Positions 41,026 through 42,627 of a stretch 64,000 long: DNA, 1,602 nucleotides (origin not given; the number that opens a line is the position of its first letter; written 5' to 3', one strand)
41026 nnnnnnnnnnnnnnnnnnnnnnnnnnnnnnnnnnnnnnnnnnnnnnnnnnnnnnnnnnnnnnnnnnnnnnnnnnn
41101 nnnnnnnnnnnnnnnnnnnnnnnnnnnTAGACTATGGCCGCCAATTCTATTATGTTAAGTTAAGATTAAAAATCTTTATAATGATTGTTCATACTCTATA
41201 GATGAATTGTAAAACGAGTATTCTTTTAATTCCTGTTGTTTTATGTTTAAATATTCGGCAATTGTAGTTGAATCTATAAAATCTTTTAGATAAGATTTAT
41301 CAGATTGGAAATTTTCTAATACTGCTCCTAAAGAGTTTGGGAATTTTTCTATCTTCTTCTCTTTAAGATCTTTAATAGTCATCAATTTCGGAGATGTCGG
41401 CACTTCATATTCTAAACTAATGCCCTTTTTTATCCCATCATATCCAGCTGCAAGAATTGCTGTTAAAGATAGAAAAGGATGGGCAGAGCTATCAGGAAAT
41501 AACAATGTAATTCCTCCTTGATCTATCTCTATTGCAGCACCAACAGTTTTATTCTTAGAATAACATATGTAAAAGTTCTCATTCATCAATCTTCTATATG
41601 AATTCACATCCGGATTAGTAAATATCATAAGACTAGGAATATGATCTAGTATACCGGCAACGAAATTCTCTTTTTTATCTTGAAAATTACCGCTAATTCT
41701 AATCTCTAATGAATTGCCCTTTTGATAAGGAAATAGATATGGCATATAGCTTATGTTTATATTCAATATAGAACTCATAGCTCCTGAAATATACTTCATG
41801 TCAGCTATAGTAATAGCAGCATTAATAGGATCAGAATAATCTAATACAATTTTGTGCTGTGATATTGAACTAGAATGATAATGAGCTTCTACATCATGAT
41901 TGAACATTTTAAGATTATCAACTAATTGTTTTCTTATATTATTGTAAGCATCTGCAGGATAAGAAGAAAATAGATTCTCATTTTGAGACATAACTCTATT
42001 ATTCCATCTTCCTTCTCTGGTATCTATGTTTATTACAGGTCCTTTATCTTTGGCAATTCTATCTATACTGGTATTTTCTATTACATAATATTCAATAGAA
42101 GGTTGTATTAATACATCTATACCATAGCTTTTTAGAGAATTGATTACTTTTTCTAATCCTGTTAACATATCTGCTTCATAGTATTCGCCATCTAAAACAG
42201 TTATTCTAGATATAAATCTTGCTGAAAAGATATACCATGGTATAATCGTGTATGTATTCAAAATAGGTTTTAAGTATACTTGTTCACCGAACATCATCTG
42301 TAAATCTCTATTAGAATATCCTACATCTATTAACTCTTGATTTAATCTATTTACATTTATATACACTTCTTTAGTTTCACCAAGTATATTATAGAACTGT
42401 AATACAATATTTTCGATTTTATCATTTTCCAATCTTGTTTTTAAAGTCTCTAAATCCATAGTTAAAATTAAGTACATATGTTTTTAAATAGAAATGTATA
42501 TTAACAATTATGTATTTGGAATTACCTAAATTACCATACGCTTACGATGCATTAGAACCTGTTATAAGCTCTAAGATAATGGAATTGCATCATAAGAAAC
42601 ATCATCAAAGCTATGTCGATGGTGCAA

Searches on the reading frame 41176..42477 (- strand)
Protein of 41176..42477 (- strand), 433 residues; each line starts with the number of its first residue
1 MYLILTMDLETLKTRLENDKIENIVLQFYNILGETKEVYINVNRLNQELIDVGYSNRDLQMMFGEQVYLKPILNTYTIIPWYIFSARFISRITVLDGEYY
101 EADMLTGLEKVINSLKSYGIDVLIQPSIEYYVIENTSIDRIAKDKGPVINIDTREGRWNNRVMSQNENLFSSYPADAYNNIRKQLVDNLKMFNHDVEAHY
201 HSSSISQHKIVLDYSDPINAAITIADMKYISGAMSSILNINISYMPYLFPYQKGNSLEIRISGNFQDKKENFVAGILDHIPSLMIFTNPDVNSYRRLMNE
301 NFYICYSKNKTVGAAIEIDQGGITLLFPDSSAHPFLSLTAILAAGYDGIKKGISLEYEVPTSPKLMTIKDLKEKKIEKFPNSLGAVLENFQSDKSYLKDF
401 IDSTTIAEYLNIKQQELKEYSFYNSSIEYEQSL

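Call 3: search_protein_families(library=pfam, proteins=[window:41176-42477:-], max_evalue=0.1)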
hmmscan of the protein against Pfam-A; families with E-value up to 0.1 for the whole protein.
window:41176-42477:- (433 aa): 2 families
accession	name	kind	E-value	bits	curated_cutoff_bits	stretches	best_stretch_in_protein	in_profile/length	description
PF00120.29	Gln-synt_C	-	4.4e-48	164.5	24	1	108-431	8-343/344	Glutamine synthetase, catalytic domain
PF03951.24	Gln-synt_N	-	0.0047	17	33.4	1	21-89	2-76/82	Glutamine synthetase, beta-Grasp domain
